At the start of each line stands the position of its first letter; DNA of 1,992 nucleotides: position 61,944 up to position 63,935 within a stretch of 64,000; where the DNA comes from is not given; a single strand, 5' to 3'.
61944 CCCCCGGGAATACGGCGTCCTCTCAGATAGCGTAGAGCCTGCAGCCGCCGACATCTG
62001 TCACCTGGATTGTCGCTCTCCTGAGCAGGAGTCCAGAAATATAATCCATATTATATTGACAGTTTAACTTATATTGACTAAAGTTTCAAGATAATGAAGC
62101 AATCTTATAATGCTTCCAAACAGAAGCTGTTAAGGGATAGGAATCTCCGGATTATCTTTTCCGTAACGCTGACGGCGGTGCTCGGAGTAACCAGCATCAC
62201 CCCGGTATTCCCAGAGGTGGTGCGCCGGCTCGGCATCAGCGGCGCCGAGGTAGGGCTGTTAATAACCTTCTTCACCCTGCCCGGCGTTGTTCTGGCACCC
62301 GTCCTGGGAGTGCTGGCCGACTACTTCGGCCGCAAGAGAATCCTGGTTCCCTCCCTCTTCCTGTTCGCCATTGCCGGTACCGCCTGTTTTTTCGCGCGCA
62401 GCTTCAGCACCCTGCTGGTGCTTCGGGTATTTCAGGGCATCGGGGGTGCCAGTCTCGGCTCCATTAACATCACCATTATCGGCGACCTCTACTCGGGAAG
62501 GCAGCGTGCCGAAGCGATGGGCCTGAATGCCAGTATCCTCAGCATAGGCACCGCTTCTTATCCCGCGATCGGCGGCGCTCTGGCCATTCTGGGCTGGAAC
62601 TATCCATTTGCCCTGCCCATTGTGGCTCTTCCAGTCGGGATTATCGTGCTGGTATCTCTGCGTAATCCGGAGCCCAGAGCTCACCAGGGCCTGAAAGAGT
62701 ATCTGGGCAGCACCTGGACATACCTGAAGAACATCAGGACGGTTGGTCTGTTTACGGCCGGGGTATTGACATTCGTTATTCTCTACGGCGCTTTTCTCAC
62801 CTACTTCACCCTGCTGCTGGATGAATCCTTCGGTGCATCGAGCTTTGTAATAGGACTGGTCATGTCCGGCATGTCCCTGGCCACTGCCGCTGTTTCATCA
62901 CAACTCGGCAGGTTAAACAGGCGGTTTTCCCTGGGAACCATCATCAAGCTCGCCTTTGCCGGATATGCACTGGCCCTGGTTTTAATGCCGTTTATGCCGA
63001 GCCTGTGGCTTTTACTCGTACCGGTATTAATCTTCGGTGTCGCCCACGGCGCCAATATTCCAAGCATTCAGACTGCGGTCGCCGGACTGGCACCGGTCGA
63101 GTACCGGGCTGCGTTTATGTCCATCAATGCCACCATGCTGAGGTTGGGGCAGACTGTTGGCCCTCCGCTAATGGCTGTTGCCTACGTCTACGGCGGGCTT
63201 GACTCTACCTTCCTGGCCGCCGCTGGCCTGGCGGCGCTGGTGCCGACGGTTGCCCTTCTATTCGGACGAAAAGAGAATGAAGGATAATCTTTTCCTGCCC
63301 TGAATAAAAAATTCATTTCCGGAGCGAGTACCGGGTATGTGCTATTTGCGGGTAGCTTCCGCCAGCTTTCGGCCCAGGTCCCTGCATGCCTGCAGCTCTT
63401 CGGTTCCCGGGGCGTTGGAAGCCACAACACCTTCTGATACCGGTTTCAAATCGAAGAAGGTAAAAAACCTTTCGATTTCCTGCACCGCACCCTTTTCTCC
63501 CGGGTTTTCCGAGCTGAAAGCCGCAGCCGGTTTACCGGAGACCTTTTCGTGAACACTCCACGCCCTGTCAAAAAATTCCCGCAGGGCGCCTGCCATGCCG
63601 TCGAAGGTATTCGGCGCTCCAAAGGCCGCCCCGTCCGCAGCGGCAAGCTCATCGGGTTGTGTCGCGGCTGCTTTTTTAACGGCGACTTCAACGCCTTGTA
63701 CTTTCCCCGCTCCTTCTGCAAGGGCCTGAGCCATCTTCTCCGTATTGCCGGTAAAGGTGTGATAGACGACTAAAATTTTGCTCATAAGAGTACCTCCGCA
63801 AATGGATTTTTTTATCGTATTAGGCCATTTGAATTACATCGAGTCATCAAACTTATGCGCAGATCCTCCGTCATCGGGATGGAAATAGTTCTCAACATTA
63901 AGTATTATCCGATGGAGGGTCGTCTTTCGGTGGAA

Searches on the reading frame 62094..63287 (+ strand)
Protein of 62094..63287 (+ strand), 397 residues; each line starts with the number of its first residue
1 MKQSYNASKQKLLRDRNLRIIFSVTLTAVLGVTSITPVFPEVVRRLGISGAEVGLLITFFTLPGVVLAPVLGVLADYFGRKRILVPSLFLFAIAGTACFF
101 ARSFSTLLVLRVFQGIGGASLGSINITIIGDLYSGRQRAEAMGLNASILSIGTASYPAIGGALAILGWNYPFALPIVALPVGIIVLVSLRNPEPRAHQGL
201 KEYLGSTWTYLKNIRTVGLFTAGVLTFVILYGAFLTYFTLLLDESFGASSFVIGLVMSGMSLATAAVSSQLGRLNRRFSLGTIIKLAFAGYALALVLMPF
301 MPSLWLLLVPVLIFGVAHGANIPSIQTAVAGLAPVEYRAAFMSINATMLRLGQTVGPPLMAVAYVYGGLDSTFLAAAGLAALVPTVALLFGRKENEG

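Call 80: search_protein_families(library=pfam, proteins=[window:62094-63287:+], max_evalue=0.00001)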
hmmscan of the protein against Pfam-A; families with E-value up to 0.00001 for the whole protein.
window:62094-63287:+ (397 aa): 4 families
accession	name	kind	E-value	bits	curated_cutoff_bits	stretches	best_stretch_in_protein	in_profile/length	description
PF07690.21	MFS_1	-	2.2e-58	198.3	33.4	2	22-240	2-227/347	Major Facilitator Superfamily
PF05977.19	MFS_3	-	5.1e-15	55.4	27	1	13-376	7-379/524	Transmembrane secretion effector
PF12832.13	MFS_1_like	-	7.3e-13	48.7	25.2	1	34-373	17-371/373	MFS_1 like family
PF00083.30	Sugar_tr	-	8.5e-08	31.9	22.3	0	53-117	48-115/452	Sugar (and other) transporter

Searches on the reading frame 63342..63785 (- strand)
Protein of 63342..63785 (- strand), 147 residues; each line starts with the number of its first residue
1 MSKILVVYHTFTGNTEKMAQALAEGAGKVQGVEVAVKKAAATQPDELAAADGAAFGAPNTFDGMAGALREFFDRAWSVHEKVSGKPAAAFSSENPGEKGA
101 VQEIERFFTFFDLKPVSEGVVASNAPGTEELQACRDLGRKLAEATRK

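Call 80: search_protein_families(library=pfam, proteins=[window:63342-63785:-], max_evalue=0.00001)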
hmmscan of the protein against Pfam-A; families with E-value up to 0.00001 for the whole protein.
window:63342-63785:- (147 aa): 2 families
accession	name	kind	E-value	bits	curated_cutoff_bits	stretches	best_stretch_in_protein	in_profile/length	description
PF00258.30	Flavodoxin_1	-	1.5e-08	35.3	25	1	6-131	1-136/143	Flavodoxin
PF03358.20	FMN_red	-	1.5e-07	31.6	24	1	43-123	64-147/152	NADPH-dependent FMN reductase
